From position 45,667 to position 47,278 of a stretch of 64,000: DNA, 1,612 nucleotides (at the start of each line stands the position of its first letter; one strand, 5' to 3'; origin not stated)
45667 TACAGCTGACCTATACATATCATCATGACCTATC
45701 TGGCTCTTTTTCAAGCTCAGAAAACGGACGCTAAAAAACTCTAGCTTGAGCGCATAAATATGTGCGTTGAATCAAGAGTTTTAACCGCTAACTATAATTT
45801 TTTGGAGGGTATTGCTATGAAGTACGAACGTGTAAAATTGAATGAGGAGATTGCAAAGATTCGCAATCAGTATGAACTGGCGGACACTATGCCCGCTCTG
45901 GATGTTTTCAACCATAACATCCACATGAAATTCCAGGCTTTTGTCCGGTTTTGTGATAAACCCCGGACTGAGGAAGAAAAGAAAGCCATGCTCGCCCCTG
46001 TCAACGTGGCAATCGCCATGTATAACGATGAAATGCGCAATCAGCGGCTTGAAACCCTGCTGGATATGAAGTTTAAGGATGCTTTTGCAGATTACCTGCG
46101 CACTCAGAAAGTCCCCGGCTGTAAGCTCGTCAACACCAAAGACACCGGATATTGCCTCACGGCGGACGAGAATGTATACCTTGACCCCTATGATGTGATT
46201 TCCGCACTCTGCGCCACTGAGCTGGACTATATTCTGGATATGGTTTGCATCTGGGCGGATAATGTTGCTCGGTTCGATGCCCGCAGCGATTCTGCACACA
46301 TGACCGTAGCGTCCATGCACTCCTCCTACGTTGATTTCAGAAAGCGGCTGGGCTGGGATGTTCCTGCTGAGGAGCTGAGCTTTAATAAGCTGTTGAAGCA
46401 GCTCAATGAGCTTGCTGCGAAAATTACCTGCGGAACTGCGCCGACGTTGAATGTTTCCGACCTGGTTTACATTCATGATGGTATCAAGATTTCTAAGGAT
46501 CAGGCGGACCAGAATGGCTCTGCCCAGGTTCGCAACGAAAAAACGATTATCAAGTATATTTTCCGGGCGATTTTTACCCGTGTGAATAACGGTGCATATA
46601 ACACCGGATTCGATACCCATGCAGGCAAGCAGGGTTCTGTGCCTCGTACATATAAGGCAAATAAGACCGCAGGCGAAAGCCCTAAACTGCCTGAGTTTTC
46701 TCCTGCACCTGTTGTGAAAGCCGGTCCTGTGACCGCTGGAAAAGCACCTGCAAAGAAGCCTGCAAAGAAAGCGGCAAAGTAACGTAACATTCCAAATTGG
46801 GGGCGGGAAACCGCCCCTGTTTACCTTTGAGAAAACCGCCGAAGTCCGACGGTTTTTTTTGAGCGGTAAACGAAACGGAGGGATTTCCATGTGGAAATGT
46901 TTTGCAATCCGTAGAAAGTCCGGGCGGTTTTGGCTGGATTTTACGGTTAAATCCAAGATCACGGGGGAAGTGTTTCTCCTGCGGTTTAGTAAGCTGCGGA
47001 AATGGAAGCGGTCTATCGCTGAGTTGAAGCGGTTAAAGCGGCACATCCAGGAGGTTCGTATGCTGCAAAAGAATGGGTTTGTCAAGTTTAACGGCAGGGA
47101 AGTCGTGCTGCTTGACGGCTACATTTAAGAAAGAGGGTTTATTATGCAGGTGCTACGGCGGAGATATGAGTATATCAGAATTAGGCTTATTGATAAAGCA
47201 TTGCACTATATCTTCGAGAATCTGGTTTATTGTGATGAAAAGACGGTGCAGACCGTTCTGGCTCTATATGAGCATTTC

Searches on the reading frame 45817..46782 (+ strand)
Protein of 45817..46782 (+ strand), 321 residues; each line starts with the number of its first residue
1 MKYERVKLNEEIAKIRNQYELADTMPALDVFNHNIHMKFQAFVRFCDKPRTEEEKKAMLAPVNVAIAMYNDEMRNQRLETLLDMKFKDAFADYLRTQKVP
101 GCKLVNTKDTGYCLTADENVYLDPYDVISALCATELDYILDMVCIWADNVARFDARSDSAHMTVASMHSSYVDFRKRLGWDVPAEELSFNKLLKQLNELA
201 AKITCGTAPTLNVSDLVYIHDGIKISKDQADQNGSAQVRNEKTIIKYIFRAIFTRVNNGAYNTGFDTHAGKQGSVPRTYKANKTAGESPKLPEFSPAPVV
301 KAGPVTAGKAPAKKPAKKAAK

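Call 12: search_protein_families(library=pfam, proteins=[window:45817-46782:+], max_evalue=0.01)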
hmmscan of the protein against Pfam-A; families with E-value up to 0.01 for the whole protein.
window:45817-46782:+ (321 aa): 0 families

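Call 13: search_protein_families(library=phrogs, proteins=[window:45817-46782:+], max_evalue=0.001)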
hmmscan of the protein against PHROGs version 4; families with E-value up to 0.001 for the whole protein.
window:45817-46782:+ (321 aa): 0 families

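Call 19: find_related_loci(query=window:45817-46782:+, collection=viral_contigs, flank=6000)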
Query window:45817-46782:+ (321 aa) in viral_contigs; peptide patterns used: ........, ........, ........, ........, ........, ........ (x = any residue, [..] = any of these).
1 stretches matched a pattern, but none encodes a relative of the query by tblastn (E <= 1e-3).

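Call 36: search_protein_families(library=pfam, proteins=[window:45817-46782:+], max_evalue=1)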
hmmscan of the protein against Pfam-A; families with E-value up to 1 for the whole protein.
window:45817-46782:+ (321 aa): 0 families

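Call 49: find_homologous_proteins(query=window:45817-46782:+, max_evalue=0.001)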
Query window:45817-46782:+ (321 aa): 3 proteins with E <= 0.001 among 1793 candidates.
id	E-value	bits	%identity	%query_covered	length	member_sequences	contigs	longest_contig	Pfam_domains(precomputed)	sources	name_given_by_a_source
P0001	3.6e-213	725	99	100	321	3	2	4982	-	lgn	-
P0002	2.0e-170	584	80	99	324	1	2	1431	-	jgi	-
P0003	1.8e-62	230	41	100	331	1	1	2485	-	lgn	-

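Call 51: find_encoding_contigs(protein=P0002, flank=5000)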
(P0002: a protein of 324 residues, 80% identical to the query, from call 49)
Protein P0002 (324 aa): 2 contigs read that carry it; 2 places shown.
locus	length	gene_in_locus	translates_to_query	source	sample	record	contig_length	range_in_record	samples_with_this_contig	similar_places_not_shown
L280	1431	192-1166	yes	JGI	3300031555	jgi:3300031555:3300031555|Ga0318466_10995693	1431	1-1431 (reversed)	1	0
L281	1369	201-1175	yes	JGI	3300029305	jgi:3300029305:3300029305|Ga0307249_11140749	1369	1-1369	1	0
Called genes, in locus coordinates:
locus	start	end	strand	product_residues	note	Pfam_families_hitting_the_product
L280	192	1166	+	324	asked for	-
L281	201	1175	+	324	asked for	-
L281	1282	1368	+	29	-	?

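Call 52: find_encoding_contigs(protein=P0001, flank=5000)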
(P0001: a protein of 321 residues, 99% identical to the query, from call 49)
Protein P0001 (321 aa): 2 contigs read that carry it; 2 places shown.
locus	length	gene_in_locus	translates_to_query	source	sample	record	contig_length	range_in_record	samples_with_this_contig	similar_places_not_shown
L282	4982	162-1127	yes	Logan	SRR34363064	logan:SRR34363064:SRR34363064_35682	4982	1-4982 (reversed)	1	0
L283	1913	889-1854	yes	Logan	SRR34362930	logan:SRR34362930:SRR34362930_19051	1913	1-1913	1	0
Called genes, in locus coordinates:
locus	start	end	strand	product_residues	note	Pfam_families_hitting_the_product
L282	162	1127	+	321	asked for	-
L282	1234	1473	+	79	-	-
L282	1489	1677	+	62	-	-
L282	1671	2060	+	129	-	-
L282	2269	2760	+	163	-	-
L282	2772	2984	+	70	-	-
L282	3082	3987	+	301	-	PF22822:MrpR_N_CB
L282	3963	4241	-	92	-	-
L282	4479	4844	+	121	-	-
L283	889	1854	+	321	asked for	-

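Call 56: search_protein_representatives(protein=window:45817-46782:+)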
Query: 321 residues. Proteins with E-value up to 0.001 (for the whole library): 69; up to 1e-10: 54; up to 1e-30: 29. The best 69 are listed.
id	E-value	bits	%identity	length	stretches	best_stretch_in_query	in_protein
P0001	1.1e-213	724.5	99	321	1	1-321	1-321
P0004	3.1e-76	273.2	44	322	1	1-320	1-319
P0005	5.8e-64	232.9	45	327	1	1-312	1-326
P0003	5.6e-63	229.7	43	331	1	1-315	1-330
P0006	2.7e-61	224.2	40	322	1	1-320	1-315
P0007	9.2e-60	219.1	40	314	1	1-316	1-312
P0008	4.8e-56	206.9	42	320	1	8-321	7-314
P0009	4.6e-54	200.4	39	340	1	27-321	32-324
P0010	1.3e-53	199.0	39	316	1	5-313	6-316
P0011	2.2e-52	194.9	38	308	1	1-290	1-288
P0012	2.3e-48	181.7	38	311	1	4-309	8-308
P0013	9.5e-48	179.7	39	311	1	28-293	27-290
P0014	2.8e-46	174.8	39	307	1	1-300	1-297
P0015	2.4e-44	168.5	40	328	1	14-320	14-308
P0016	5.3e-44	167.4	37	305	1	5-297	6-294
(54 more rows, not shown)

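Call 59: search_solved_structures(query=A2, max_evalue=1)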
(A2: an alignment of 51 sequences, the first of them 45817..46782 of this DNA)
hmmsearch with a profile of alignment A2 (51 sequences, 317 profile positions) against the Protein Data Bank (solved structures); distinct sequences matched with E-value up to 1: 5.
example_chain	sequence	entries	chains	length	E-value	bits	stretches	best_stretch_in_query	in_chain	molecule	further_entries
7m5i_B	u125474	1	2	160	0.057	15.8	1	24-125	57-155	Endolysin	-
5w1j_A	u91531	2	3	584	0.087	15.2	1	163-247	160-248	Thioredoxin glutathione reductase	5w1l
5w1l_A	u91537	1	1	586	0.087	15.2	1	163-247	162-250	Thioredoxin glutathione reductase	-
5cwb_A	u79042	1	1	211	0.11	14.9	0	7-68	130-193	Designed helical repeat protein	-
7p0x_A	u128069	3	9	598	0.34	13.2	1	164-240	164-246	Glutaredoxin domain-containing protein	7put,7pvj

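Call 60: search_protein_families(library=pfam, alignment_id=A2, max_evalue=0.01)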
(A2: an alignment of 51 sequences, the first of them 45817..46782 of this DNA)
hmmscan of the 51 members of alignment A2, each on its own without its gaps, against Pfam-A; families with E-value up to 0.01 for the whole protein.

A. member 1, window:45817-46782:+ (321 aa): 0 families

B. families by the number of members that match (of 51 scanned): 3 families
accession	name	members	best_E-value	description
PF05272.17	VapE-like_dom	1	0.00023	Virulence-associated protein E-like domain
PF07554.19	FIVAR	1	0.0013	FIVAR domain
PF07363.16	DUF1484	1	0.006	Protein of unknown function (DUF1484)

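Call 65: predict_structure(alignment_id=A2)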
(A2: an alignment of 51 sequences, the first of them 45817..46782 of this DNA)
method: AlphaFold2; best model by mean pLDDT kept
length: 321 residues; sequences in the alignment: 51
mean_pLDDT: 90.8   pTM: 0.80
mean pLDDT of the five models: 90.8, 90.5, 90.5, 90.1, 89.4
residues with pLDDT >= 90: 245; 70-90: 45; 50-70: 27; < 50: 4
segments of 3 or more residues with pLDDT < 50: none
pLDDT, mean of each block of 10 residues (from residue 1): 95 98 98 98 97 97 98 98 97 97 96 95 97 97 96 89 65 95 97 98 95 98 94 92 98 97 86 81 66 70 69 67 47
secondary structure, 60 per line:
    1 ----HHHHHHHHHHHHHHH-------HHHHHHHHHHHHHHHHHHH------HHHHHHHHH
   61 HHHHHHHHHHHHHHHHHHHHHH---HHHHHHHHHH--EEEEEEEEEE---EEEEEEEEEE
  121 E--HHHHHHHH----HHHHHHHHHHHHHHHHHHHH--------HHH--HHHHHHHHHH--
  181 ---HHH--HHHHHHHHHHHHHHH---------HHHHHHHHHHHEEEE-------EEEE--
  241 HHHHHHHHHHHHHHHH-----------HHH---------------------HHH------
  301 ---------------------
elements in order: H5-19 H27-45 H52-82 H86-95 E98-107 E111-121 H124-131 H136-155 H169-178 H189-203 H213-223 E224-227 E235-238 H241-256

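Call 67: fold_search(model_id=the predicted structure, library=pdb)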
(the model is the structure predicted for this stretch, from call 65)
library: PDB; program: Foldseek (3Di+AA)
matches with E <= 10: 315; with E <= 0.001: 0
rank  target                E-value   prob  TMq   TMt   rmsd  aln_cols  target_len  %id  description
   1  5vxj_C                1.7e-01  0.11  0.11  0.13  20.4       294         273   12  2.50 A resolution structure of IpaD from Shigella flexneri in complex with single-domain antibody JMK-E3 (released 2017-08-30)
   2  9gz2                  2.7e-01  0.11  0.13  0.08  17.8       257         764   10  Beta-cardiac heavy meromyosin motor domain in the primed state complexed to mavacamten (released 2025-03-12)
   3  5mec                  3.6e-01  0.16  0.13  0.22  13.3       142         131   10  Crystal structure of yeast Cdt1 middle domain (residues 294-433) (released 2017-05-17)
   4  5owv_C                4.0e-01  0.10  0.12  0.07  37.4       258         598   10  An oligomerised bacterial dynamin pair provides a mechanism for the long-range sensing and tethering of membranes (released 2018-09-05)
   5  5mea                  6.3e-01  0.13  0.13  0.11  14.4       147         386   12  Crystal structure of yeast Cdt1 (N terminal and middle domain), form 2. (released 2017-05-17)
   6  5n10_B                7.7e-01  0.08  0.14  0.18  18.6       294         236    9  Cucurbit[8]uril and 14-3-3 based binary bivalent supramolecular-protein assembly platform (released 2017-05-24)
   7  5me9_C                7.7e-01  0.08  0.12  0.11  17.8       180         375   10  Crystal structure of yeast Cdt1 (N terminal and middle domain), form 1. (released 2017-05-17)
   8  4dys_B                8.1e-01  0.06  0.11  0.09  17.8       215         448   12  Crystal Structure of Apo Swine Flu Influenza Nucleoprotein (released 2013-03-06)
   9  8rn5_B                8.5e-01  0.06  0.14  0.09  23.8       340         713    8  Pseudo-symmetrical influenza B polymerase apo-dimer, ENDO(R) moiety (from "Influenza B polymerase pseudo-symmetrical d (released 2024-09-11)
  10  5me9_B                9.0e-01  0.07  0.12  0.11  17.9       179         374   11  Crystal structure of yeast Cdt1 (N terminal and middle domain), form 1. (released 2017-05-17)
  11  5oxf_C                1.0e+00  0.06  0.12  0.07  37.9       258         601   11  An oligomerised bacterial dynamin pair provides a mechanism for the long range sensing and tethering of membranes (released 2018-09-05)
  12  9htg                  1.1e+00  0.05  0.12  0.08  17.7       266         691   12  Beta-cardiac myosin E497D mutant motor domain in the pre-powerstroke state, MgADP.VO4 form (released 2025-10-22)
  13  3rdh_A                1.2e+00  0.06  0.13  0.17  19.3       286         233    9  X-ray induced covalent inhibition of 14-3-3 (released 2011-09-28)
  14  2wbl_B                1.2e+00  0.10  0.15  0.15  23.1       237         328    8  Three-dimensional structure of a binary ROP-PRONE complex (released 2009-04-14)
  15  5m1o_A                1.2e+00  0.08  0.12  0.17  20.2       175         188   15  Crystal structure of the large terminase nuclease from thermophilic phage G20c with bound Cobalt (released 2016-10-26)
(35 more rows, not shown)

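Call 87: find_related_loci(query=A3, collection=viral_contigs, flank=5000)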
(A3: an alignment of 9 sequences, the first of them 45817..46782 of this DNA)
Query A3 (321 aa) in viral_contigs; peptide patterns used: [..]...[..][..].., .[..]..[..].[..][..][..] (x = any residue, [..] = any of these).
47 stretches matched a pattern; 2 encode a relative of the query (tblastn E <= 1e-3); 2 distinct loci.
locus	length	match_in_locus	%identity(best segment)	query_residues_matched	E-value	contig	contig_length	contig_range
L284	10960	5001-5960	46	1-321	1e-86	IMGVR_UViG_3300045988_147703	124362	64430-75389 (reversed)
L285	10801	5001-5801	23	46-298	2e-13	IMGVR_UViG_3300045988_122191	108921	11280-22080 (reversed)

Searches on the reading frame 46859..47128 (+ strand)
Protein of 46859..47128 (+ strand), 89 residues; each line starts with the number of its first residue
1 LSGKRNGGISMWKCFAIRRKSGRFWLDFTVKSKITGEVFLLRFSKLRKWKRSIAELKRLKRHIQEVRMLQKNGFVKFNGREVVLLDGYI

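Call 36: search_protein_families(library=pfam, proteins=[window:46859-47128:+], max_evalue=1)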
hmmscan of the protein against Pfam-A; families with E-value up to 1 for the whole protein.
window:46859-47128:+ (89 aa): 2 families
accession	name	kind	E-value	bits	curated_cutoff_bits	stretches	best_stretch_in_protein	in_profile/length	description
PF08990.16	Docking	-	0.047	13.9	20.9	1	50-67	11-28/29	Erythronolide synthase docking domain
PF21582.3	CBM30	-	0.23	11.8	27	1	9-67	61-118/170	Carbohydrate binding domain 30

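Call 71: search_protein_families(library=phrogs, proteins=[window:46859-47128:+], max_evalue=0.0001)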
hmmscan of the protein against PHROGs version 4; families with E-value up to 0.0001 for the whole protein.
window:46859-47128:+ (89 aa): 0 families

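Call 103: search_protein_families(library=pfam, alignment_id=A4, max_evalue=0.001)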
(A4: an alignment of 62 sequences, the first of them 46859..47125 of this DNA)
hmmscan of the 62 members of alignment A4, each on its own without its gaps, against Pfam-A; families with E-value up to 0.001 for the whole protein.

A. member 1, window:46859-47125:+ (89 aa): 0 families

B. families by the number of members that match (of 62 scanned): 12 families
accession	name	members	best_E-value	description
PF04024.17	PspC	1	1.4e-21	PspC domain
PF09479.16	Flg_new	1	1.2e-19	Listeria-Bacteroides repeat domain (List_Bact_rpt)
PF00589.27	Phage_integrase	1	1.1e-18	Phage integrase family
PF00216.26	Bac_DNA_binding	1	1.6e-16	Bacterial DNA-binding protein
PF13671.12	AAA_33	1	6.6e-16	AAA domain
PF20195.4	DUF6558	1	7.3e-12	Phage tail protein N-terminal domain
PF13495.12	Phage_int_SAM_4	1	5e-09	Phage integrase, N-terminal SAM-like domain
PF20753.2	DUF6558_C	1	3.6e-08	Phage tail C-terminal domain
PF02899.23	Phage_int_SAM_1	1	3.3e-07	Phage integrase, N-terminal SAM-like domain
PF05866.16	RusA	1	1.1e-05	Endodeoxyribonuclease RusA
PF20037.4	DUF6440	1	3.3e-05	Family of unknown function (DUF6440)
PF06698.16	DUF1192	1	0.00082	Protein of unknown function (DUF1192)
